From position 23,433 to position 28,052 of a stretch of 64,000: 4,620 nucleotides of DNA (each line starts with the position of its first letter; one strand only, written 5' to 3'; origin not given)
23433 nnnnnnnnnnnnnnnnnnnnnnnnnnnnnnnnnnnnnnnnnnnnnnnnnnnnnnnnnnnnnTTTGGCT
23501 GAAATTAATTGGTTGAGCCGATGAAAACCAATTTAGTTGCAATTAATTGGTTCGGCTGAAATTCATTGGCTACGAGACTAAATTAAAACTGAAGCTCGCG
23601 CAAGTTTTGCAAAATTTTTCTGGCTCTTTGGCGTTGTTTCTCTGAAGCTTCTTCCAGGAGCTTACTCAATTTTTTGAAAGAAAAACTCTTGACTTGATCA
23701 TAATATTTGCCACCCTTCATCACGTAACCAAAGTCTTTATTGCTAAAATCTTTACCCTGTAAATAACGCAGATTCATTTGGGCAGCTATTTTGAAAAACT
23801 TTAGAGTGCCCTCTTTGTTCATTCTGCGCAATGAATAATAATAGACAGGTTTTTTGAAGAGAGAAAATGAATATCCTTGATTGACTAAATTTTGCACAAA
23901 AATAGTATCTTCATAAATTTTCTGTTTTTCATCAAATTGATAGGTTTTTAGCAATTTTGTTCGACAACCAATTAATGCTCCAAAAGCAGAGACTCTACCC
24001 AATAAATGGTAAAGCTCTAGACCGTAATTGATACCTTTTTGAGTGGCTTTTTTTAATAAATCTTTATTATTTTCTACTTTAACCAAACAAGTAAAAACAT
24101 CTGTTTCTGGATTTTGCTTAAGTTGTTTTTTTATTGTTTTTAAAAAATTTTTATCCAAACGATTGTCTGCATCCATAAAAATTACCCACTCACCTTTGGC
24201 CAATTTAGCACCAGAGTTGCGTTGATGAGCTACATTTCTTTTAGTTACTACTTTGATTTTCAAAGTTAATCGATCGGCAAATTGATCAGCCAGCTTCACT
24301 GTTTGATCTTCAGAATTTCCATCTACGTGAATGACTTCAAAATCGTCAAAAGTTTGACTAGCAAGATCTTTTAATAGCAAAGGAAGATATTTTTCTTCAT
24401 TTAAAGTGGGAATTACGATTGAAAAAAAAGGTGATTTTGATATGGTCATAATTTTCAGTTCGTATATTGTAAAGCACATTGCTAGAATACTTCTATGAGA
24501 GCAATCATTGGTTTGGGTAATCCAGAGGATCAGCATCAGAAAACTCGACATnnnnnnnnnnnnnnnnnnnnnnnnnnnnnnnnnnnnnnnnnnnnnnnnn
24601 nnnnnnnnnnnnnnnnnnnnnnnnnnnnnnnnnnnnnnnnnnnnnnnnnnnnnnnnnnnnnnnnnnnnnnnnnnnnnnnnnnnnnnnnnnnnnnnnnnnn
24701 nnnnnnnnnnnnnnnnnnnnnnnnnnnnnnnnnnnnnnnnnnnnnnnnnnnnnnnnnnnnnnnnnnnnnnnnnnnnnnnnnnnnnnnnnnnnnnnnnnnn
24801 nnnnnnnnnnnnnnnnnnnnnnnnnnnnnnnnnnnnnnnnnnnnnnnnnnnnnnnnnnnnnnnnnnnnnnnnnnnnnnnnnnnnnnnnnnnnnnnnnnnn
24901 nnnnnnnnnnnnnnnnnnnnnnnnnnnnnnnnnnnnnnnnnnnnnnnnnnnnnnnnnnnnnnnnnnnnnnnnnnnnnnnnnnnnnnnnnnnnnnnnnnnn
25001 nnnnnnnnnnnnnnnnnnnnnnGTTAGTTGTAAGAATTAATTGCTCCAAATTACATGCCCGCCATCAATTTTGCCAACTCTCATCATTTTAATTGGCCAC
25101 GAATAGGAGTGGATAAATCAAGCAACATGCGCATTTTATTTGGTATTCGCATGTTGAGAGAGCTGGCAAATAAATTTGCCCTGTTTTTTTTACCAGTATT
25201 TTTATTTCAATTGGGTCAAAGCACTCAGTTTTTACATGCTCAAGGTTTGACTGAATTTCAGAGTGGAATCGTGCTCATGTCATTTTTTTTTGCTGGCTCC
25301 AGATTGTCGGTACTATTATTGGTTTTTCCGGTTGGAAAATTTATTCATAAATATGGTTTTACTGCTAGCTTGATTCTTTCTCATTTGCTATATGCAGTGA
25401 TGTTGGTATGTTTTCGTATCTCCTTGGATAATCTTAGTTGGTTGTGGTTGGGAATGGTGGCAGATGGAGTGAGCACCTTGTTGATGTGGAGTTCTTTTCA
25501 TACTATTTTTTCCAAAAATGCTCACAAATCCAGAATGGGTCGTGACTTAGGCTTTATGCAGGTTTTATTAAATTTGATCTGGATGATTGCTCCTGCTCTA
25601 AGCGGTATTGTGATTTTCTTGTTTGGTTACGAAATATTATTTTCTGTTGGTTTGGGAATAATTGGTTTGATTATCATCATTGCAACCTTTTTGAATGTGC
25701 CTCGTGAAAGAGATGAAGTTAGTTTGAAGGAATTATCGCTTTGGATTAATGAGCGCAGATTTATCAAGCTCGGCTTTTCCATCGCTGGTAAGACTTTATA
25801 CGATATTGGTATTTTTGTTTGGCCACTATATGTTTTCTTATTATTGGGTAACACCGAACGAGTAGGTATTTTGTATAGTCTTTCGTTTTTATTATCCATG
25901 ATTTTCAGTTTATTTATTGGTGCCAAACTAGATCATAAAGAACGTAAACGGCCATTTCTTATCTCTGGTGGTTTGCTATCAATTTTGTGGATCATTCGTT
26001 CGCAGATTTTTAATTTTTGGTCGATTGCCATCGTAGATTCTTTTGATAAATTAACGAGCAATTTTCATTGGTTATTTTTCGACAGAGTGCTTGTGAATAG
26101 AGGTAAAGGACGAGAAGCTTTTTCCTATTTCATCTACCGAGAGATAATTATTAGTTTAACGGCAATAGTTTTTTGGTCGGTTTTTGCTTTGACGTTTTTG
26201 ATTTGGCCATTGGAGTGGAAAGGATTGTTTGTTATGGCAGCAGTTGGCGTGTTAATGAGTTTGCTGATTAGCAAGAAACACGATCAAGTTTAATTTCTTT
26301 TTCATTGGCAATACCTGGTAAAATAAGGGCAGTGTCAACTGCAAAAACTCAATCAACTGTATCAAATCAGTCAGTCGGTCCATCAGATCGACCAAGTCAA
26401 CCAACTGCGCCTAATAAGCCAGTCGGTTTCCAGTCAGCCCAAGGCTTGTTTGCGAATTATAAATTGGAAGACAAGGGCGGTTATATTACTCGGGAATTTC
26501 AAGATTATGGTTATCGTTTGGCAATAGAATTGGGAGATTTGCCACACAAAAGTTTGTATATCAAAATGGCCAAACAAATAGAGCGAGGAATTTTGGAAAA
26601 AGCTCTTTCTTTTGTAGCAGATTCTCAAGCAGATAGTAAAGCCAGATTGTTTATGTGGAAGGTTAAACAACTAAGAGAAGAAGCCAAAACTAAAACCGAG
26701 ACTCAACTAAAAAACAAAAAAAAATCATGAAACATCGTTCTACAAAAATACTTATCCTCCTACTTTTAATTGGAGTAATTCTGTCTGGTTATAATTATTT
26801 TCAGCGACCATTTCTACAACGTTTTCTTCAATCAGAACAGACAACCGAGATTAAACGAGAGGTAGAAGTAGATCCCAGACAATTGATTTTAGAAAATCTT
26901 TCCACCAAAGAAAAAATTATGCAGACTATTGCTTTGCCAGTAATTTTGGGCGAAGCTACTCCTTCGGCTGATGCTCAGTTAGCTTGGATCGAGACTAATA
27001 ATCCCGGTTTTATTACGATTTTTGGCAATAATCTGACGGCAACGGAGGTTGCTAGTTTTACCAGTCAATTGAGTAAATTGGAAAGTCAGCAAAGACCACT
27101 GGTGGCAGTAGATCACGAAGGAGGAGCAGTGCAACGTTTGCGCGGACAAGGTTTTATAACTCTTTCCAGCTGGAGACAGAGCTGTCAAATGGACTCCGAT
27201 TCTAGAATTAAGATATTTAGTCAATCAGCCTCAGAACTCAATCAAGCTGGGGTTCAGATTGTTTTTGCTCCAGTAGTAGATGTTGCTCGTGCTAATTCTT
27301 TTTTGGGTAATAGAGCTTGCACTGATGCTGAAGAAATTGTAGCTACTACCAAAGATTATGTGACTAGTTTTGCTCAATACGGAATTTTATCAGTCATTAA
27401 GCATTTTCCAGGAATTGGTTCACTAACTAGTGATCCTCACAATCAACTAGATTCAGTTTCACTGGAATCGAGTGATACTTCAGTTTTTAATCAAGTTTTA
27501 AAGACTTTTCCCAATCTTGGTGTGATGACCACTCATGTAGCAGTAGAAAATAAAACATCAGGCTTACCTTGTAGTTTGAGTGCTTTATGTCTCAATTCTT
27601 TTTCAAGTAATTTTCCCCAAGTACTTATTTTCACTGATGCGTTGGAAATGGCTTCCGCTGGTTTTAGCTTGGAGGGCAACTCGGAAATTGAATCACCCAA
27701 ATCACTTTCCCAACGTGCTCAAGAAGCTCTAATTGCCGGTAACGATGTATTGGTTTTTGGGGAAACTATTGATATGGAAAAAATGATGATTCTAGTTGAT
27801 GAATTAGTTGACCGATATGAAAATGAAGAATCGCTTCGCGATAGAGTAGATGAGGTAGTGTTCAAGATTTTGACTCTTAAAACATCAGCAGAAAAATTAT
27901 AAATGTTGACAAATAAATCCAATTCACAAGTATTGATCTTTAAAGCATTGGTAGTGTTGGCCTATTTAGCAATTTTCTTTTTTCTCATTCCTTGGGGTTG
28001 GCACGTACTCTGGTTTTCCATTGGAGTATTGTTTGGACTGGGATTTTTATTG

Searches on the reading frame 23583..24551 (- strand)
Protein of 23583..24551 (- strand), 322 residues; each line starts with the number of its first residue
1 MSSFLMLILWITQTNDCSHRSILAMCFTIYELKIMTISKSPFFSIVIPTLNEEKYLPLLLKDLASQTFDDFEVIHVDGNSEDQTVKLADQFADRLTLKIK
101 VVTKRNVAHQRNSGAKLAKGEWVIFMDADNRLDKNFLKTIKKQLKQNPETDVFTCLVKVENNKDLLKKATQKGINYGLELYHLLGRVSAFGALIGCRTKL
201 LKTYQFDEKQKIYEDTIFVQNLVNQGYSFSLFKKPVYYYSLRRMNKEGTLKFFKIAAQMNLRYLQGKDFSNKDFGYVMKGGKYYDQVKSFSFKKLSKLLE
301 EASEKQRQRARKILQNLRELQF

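Call 58: search_protein_families(library=pfam, proteins=[window:23583-24551:-], max_evalue=0.001)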
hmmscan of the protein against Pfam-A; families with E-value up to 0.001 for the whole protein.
window:23583-24551:- (322 aa): 6 families
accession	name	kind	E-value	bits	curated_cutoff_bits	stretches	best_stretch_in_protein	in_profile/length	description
PF00535.33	Glycos_transf_2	-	3.2e-28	99.2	23.3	1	44-176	1-132/168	Glycosyl transferase family 2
PF13641.12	Glyco_tranf_2_3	-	6.4e-11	43.1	27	1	43-229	3-201/230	Glycosyltransferase like family 2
PF10111.15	Glyco_tranf_2_2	-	1.1e-07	32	27.3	1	44-166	1-134/276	Glycosyltransferase like family 2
PF13632.12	Glyco_trans_2_3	-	2.3e-07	31.2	27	1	122-266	1-142/198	Glycosyl transferase family group 2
PF13506.12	Glyco_transf_21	-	6e-05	23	21.7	1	115-242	27-157/174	Glycosyl transferase family 21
PF01507.26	PAPS_reduct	-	0.00065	20.2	22.5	0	61-123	16-79/175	Phosphoadenosine phosphosulfate reductase domain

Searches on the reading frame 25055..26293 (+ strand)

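Call 58: search_protein_families(library=pfam, proteins=[window:25055-26293:+], max_evalue=0.001)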
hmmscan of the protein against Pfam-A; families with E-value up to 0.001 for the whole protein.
window:25055-26293:+ (412 aa): 1 family
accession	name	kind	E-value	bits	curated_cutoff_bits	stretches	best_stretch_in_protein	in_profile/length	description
PF07690.21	MFS_1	-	5.1e-16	59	33.4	1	37-311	10-281/347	Major Facilitator Superfamily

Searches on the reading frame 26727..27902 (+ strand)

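Call 64: search_protein_families(library=pfam, proteins=[window:26727-27902:+], max_evalue=0.01)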
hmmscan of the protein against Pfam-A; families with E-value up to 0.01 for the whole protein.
window:26727-27902:+ (391 aa): 1 family
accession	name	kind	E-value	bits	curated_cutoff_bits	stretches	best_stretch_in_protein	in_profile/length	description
PF00933.27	Glyco_hydro_3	-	2.4e-28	99.9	27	1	61-383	3-315/316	Glycosyl hydrolase family 3 N terminal domain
